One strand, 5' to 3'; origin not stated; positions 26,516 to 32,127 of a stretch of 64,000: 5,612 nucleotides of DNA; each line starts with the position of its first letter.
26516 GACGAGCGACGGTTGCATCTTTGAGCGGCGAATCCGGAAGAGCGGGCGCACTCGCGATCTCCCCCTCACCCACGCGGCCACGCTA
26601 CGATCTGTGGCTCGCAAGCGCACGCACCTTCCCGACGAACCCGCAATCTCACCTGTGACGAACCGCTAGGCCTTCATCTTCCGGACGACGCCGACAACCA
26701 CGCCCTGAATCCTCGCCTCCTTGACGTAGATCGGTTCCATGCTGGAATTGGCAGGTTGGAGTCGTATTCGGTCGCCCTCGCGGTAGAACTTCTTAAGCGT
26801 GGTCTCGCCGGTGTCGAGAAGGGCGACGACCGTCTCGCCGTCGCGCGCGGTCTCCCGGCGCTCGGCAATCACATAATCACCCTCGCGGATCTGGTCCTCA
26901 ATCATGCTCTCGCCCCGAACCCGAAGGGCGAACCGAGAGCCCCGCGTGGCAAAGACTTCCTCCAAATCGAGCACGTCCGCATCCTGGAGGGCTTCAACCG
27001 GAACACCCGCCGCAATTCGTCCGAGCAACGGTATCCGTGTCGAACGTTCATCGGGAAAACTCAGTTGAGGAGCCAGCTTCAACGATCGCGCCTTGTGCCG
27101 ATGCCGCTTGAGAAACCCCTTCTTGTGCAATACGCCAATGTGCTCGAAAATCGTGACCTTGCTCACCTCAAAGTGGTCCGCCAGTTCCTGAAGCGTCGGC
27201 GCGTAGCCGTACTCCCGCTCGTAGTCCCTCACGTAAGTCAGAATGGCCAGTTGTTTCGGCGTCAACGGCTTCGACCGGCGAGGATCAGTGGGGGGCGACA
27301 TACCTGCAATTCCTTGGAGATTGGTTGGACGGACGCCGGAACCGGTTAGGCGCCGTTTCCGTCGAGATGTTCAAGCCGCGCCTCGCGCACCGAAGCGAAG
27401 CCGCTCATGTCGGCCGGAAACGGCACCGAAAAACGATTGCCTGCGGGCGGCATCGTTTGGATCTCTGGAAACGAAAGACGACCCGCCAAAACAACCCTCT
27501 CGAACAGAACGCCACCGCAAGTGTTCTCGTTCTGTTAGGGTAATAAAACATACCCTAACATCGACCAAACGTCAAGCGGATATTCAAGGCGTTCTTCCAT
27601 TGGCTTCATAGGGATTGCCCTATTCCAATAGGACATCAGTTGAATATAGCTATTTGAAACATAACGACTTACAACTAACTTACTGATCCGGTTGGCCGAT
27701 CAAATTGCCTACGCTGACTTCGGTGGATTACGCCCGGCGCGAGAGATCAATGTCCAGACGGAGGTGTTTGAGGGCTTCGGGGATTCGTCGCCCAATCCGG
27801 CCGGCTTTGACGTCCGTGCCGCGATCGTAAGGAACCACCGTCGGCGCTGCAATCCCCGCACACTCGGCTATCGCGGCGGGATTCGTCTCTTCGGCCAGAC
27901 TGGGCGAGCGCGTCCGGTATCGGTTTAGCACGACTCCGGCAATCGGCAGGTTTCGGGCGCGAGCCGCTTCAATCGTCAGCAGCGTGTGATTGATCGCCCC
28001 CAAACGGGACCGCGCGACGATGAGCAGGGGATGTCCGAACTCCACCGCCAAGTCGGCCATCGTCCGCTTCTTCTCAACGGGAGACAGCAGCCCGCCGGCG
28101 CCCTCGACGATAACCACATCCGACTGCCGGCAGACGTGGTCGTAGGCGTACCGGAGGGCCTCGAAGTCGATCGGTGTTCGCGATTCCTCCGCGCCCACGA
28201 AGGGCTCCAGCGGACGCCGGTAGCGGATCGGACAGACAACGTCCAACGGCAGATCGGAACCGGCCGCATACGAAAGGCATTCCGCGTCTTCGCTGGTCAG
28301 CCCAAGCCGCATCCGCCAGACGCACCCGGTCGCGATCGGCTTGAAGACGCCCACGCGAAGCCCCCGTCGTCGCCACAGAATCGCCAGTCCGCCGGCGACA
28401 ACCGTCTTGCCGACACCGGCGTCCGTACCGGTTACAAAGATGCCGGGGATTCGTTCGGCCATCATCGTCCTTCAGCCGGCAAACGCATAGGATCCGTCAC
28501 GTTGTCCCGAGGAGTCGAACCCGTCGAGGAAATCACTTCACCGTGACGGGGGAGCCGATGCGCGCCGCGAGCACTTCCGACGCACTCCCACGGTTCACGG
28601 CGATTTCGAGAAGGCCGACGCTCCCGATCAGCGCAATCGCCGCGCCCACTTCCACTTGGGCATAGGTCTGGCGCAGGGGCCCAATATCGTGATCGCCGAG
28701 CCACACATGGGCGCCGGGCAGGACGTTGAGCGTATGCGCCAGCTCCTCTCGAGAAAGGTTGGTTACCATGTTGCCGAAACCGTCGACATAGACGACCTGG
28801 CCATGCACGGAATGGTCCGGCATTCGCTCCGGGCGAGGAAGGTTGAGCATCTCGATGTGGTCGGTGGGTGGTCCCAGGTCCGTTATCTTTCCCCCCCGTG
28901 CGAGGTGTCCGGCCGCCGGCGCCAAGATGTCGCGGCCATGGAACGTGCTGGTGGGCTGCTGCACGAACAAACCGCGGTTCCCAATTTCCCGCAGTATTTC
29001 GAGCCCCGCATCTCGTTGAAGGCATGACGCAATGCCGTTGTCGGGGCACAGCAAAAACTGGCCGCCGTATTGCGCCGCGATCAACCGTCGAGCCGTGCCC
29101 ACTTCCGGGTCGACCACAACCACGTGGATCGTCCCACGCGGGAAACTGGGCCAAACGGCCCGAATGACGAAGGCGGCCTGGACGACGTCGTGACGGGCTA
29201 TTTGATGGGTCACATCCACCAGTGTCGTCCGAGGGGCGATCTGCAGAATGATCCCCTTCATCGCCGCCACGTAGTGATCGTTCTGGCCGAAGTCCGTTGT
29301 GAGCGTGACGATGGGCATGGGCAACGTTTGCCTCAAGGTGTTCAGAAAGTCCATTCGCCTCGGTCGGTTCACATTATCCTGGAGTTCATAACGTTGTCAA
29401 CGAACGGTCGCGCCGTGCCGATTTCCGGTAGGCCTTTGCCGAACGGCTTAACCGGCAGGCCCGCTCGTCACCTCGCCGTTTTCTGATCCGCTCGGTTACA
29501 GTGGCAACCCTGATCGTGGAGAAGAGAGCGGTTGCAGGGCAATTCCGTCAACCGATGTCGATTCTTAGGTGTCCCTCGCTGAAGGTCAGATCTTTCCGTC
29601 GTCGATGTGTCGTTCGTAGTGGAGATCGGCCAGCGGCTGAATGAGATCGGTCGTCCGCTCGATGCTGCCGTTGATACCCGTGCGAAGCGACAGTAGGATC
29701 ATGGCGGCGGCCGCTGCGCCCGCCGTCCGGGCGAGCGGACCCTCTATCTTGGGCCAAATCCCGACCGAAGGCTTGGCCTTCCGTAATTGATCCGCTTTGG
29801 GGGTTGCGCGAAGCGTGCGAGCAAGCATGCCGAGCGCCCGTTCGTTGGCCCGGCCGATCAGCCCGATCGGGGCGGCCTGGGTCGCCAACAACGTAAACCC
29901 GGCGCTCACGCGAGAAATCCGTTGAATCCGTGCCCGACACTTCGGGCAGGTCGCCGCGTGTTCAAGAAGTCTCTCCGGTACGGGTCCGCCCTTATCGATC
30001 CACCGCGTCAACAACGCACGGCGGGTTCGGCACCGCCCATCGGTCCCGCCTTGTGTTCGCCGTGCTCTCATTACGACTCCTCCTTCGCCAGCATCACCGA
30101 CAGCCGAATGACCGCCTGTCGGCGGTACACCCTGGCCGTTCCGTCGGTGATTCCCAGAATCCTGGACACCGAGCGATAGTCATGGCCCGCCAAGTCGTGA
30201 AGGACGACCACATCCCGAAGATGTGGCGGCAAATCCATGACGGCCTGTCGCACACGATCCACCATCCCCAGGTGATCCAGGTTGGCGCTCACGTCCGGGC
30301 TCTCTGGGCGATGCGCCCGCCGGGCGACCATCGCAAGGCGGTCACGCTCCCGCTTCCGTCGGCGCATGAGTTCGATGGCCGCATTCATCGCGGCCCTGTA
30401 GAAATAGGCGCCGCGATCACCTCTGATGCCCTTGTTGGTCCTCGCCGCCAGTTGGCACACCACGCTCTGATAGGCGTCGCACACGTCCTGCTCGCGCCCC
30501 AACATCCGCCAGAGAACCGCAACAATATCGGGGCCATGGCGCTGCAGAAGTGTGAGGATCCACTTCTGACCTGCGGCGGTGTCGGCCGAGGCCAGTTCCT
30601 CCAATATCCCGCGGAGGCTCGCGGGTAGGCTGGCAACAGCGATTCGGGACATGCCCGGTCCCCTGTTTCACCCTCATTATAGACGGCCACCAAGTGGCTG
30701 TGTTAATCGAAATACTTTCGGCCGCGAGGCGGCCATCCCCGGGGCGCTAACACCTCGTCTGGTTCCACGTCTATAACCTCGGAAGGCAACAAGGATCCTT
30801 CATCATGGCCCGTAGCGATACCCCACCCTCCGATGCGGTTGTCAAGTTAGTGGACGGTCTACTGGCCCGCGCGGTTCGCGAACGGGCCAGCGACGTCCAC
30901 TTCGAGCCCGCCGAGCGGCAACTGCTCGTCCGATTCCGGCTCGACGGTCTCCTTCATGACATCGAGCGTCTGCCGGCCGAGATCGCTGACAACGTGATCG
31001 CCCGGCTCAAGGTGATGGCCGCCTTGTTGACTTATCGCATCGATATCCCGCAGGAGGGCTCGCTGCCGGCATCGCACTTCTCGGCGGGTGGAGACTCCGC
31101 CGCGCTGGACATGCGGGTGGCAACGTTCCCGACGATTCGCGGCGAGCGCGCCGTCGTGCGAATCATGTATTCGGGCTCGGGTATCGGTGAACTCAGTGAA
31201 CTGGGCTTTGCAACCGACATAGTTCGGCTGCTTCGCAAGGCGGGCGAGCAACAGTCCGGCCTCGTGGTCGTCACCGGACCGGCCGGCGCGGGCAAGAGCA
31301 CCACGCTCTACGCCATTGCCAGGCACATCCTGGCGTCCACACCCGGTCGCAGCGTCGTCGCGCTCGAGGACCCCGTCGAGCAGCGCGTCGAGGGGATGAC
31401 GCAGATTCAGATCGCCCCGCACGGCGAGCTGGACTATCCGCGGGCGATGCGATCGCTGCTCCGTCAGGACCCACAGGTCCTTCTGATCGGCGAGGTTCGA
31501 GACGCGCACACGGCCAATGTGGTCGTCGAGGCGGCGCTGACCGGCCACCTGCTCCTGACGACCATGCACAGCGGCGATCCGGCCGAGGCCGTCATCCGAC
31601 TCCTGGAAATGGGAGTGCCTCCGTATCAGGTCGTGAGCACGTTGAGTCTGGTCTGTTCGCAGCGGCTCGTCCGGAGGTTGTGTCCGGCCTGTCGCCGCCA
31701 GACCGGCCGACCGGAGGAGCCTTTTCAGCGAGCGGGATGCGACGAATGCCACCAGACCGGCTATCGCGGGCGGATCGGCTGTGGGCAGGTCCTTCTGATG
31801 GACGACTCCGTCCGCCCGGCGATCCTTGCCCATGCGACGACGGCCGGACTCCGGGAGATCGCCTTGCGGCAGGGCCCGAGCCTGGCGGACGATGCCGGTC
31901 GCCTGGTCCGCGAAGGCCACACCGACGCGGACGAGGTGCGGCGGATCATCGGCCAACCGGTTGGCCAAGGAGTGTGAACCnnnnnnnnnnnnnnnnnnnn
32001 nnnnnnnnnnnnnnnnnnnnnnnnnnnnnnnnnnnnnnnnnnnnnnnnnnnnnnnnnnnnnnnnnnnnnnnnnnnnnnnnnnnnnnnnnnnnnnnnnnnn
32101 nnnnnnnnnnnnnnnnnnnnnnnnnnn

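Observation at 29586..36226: ECF sigma/anti-sigma pair divergent from a minimal GspE-GspF-GspF'-pseudopilin module with no secretin, peptidase or GspL/M/C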

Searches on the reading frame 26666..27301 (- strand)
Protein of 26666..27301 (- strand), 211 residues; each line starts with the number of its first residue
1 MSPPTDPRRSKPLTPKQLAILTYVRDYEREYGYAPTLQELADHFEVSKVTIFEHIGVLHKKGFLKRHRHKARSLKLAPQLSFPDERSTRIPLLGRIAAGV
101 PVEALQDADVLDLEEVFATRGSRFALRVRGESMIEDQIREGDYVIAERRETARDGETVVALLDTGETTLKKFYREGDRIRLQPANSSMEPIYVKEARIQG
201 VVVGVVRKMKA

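Call 22: search_protein_families(library=pfam, proteins=[window:26666-27301:-], max_evalue=0.001)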
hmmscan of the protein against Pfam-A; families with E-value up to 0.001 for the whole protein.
window:26666-27301:- (211 aa): 5 families
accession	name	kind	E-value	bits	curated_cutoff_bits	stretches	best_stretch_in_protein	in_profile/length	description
PF00717.28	Peptidase_S24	-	6e-28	97.3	23.3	1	91-203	1-116/116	Peptidase S24-like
PF01726.22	LexA_DNA_bind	-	5e-11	42.7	23.7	1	11-72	2-64/65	LexA DNA binding domain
PF12802.13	MarR_2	-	7.1e-05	23.3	27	1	13-69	3-55/61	MarR family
PF21984.2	DnaD_N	-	0.00026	21.5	27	1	13-72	14-73/101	DnaD N-terminal domain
PF01047.28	MarR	-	0.00071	19.9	24.6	0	34-70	17-53/59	MarR family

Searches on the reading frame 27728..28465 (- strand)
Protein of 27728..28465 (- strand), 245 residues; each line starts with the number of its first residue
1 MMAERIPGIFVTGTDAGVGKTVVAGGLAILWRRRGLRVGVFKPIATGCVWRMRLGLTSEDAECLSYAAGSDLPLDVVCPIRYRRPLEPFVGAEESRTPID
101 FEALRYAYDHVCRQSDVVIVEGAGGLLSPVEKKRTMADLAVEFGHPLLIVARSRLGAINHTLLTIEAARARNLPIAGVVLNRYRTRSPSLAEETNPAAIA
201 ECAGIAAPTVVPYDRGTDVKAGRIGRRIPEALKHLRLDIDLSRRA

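Call 24: search_protein_families(library=pfam, proteins=[window:27728-28465:-], max_evalue=0.001)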
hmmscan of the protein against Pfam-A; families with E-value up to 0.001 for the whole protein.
window:27728-28465:- (245 aa): 3 families
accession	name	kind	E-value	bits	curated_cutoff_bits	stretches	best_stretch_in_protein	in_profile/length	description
PF13500.12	AAA_26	-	3e-42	145.2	27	1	8-214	2-191/198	AAA domain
PF01656.29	CbiA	-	7.2e-11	42.6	25.4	1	9-214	1-112/125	CobQ/CobB/MinD/ParA nucleotide binding domain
PF07755.17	DUF1611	-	0.00027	20.8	25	0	6-42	12-48/201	Domain of unknown function (DUF1611_C) P-loop domain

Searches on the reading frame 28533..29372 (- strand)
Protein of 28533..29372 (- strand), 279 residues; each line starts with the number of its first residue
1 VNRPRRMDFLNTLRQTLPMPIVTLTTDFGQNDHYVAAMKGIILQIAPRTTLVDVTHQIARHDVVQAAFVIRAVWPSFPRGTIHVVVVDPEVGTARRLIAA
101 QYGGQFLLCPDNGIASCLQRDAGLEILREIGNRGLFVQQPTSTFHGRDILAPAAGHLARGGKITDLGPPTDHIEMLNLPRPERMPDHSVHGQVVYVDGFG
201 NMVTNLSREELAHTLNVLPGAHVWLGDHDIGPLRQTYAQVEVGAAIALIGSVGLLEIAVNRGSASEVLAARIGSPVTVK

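Call 22: search_protein_families(library=pfam, proteins=[window:28533-29372:-], max_evalue=0.001)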
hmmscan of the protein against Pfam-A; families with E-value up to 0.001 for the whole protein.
window:28533-29372:- (279 aa): 2 families
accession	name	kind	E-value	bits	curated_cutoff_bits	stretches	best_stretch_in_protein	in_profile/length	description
PF01887.21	SAM_HAT_N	-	2.1e-51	174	26.3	1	22-167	1-145/145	SAM hydroxide adenosyltransferase N-terminal domain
PF20257.3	SAM_HAT_C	-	7.3e-22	77.9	25.5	1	191-277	1-84/84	SAM hydroxide adenosyltransferase C-terminal domain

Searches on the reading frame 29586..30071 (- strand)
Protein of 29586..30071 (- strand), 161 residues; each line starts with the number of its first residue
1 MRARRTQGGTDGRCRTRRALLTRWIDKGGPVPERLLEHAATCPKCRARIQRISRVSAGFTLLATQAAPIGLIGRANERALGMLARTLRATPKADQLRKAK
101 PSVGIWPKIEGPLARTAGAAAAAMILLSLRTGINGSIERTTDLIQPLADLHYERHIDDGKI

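Call 3: search_protein_families(library=pfam, proteins=[window:29586-30071:-], max_evalue=0.1)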
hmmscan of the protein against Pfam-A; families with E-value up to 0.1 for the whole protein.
window:29586-30071:- (161 aa): 1 family
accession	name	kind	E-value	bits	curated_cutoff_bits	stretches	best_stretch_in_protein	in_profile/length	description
PF13490.11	zf-HC2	-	0.037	14.6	22.2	0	18-46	5-35/35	Putative zinc-finger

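Call 4: search_protein_families(library=ncbifam, proteins=[window:29586-30071:-], max_evalue=0.1)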
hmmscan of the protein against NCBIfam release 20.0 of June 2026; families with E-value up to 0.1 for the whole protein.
window:29586-30071:- (161 aa): 0 families

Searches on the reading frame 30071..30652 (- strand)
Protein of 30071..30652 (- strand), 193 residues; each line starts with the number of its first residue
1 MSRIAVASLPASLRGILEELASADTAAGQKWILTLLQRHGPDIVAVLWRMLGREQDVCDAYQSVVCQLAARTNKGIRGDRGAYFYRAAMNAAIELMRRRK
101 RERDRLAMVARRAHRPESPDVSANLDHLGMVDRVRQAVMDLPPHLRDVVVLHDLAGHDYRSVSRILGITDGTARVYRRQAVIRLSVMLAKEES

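Call 3: search_protein_families(library=pfam, proteins=[window:30071-30652:-], max_evalue=0.1)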
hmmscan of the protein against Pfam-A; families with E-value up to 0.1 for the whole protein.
window:30071-30652:- (193 aa): 3 families
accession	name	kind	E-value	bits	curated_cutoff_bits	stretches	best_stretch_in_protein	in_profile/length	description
PF08281.18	Sigma70_r4_2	-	1.9e-09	37.4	25.7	1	133-184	3-54/54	Sigma-70, region 4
PF04542.20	Sigma70_r2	-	2.6e-07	30.8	24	1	35-101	1-70/71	Sigma-70 region 2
PF04545.22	Sigma70_r4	-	0.0036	17.2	24.1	1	140-184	4-48/50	Sigma-70, region 4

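Call 4: search_protein_families(library=ncbifam, proteins=[window:30071-30652:-], max_evalue=0.1)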
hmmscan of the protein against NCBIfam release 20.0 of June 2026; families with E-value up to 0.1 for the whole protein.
window:30071-30652:- (193 aa): 60 families (the best 25 are shown)
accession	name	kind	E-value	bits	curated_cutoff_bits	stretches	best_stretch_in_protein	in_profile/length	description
TIGR02937.1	sigma70-ECF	superfamily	6.5e-16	58.4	42.9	1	35-187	6-164/165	sigma-70 family RNA polymerase sigma factor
TIGR02983.1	SigE-fam_strep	subfamily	1e-12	48.3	141.55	1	34-189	10-159/162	SigE family RNA polymerase sigma factor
NF009171.0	PRK12518.1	equivalog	3.8e-12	46.4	208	1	33-177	30-175/191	RNA polymerase sigma factor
NF007229.0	PRK09647.1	equivalog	5.6e-11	42.2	265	1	25-184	40-200/220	RNA polymerase sigma factor SigE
NF009179.0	PRK12527.1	equivalog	1e-10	41.9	162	1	40-169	5-134/159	RNA polymerase sigma factor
NF009172.0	PRK12519.1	subfamily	2.5e-10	40.2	222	1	27-190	25-191/194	RNA polymerase sigma factor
NF007225.0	PRK09643.1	equivalog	3.2e-10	40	190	1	23-187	20-181/204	RNA polymerase sigma factor SigM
NF058625.1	sigma_PG0214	equivalog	1.3e-09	38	130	1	43-176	17-149/170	GFO_1088 family ECF-type sigma factor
TIGR02985.1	Sig70_bacteroi1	subfamily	4.6e-09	36.7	126.4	1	36-184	7-158/162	RNA polymerase sigma-70 factor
NF009166.1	PRK12513.1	equivalog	1.2e-08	34.9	206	1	34-192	26-190/193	RNA polymerase sigma factor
NF004113.0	PRK05602.1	equivalog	7.8e-08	32.2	208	1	28-168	43-181/211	RNA polymerase sigma factor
NF007224.0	PRK09642.1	equivalog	9.5e-08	32.1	212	1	42-163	7-129/160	RNA polymerase sigma factor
TIGR02948.1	SigW_bacill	equivalog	2.6e-07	30.9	243.1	1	42-179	30-177/187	RNA polymerase sigma factor SigW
NF009176.0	PRK12524.1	equivalog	3.8e-07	30.1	264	1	21-168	21-164/196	RNA polymerase sigma factor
NF007223.0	PRK09641.1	equivalog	2.4e-06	27.5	209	1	42-183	30-181/187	RNA polymerase sigma factor SigW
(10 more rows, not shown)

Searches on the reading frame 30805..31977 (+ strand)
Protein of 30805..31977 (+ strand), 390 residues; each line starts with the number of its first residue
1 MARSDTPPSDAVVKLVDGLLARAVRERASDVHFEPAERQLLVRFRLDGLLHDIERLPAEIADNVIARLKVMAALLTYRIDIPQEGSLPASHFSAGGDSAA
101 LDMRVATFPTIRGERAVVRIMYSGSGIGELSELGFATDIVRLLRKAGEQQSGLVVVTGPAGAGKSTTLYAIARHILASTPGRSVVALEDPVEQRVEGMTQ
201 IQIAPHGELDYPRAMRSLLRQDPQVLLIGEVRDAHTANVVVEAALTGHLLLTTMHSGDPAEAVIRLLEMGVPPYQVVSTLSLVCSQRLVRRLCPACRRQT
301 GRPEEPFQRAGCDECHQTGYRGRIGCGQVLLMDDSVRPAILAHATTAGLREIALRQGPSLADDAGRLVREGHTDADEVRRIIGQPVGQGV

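Call 3: search_protein_families(library=pfam, proteins=[window:30805-31977:+], max_evalue=0.1)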
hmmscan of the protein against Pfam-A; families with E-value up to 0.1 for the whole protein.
window:30805-31977:+ (390 aa): 18 families
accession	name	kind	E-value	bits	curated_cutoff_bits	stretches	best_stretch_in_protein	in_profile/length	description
PF00437.27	T2SSE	-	5.8e-97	325.1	24.9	1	11-380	7-370/370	Type II/IV secretion system protein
PF25199.1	nSTAND_NTPase5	-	2.6e-07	31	34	1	137-198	26-87/145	Novel STAND NTPase 5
PF13191.12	AAA_16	-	6.6e-06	27.2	32.6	1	139-182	12-59/167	AAA ATPase domain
PF13604.12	AAA_30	-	4.5e-05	23.7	27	1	143-187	10-52/191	AAA domain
PF20720.3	nSTAND3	-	0.0026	17.9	27.2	1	149-190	15-54/155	Novel STAND NTPase 3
PF13401.12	AAA_22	-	0.0038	18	27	1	150-185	4-37/130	AAA domain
PF13238.12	AAA_18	-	0.005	17.7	29.4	1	154-220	1-65/128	AAA domain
PF13555.12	AAA_29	-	0.0057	16.8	27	1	151-175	22-46/61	P-loop containing region of AAA domain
PF00005.33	ABC_tran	-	0.0064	17.5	25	1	152-207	12-52/137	ABC transporter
PF13245.12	AAA_19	-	0.012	16.2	25.1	1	149-184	9-44/134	AAA domain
PF13514.12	AAA_27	-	0.024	14.7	22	1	148-173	23-48/206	AAA domain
PF13476.12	AAA_23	-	0.027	15.5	27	1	150-172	18-40/201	AAA domain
PF13481.12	AAA_25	-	0.034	14.2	27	1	151-181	33-60/195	AAA domain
PF13521.12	AAA_28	-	0.035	14.8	27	1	154-185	2-28/164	AAA domain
PF13173.12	AAA_14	-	0.064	13.7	27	0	153-235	4-75/129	AAA domain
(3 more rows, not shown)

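Call 4: search_protein_families(library=ncbifam, proteins=[window:30805-31977:+], max_evalue=0.1)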
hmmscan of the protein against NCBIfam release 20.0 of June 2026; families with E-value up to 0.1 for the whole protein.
window:30805-31977:+ (390 aa): 35 families (the best 25 are shown)
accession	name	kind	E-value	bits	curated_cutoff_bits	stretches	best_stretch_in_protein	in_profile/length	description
TIGR02533.1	type_II_gspE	equivalog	1.3e-108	363.8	630.25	1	11-381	108-485/486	type II secretion system ATPase GspE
TIGR02538.1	type_IV_pilB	equivalog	2.8e-101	339.8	675.65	1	11-381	180-561/564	type IV-A pilus assembly ATPase PilB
NF007755.0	PRK10436.1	equivalog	4.8e-94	315.6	617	1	9-386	82-463/465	type II secretion system protein GspE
NF053534.1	T4PilAsmATPsTfpB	equivalog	6.2e-90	302.2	850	1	10-382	199-582/584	type IV pilus assembly ATPase TfpB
NF041000.1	ATPase_ComGA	equivalog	1.8e-64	217.4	300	1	19-290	3-266/267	competence type IV pilus ATPase ComGA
TIGR01420.1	pilT_fam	subfamily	1.6e-34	119.7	319.1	1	17-290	3-269/343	PilT/PilU family type 4a pilus ATPase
TIGR02525.1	plasmid_TraJ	equivalog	2.5e-25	89.2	368.3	1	125-289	127-298/372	plasmid transfer ATPase TraJ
TIGR02524.1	dot_icm_DotB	equivalog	2.5e-20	73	463.3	1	130-289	117-279/358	Dot/Icm type IV secretion system ATPase DotB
NF010407.0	PRK13833.1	subfamily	8.6e-13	48.4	499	1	138-267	132-260/323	conjugal transfer protein TrbB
TIGR02782.1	TrbB_P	equivalog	1.2e-11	44.5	304.55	1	154-267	139-253/303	P-type conjugative transfer ATPase TrbB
TIGR02788.1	VirB11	equivalog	8.5e-10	38.1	249.95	1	129-269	123-265/308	P-type DNA transfer ATPase VirB11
NF058587.1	archaellum_moto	equivalog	7.3e-09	34.9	550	1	154-291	278-419/527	archaellum flagellar ATPase motor FlaI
NF010469.0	PRK13894.1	subfamily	3.9e-08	33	508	1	148-266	147-264/320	conjugal transfer ATPase TrbB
NF010335.0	PRK13764.1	equivalog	4.4e-06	25.5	340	1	142-273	255-384/613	ATPase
TIGR03819.1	heli_sec_ATPase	hypoth_equivalog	3.5e-05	23.2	373.15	1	135-269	163-300/340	TadA family conjugal transfer-associated ATPase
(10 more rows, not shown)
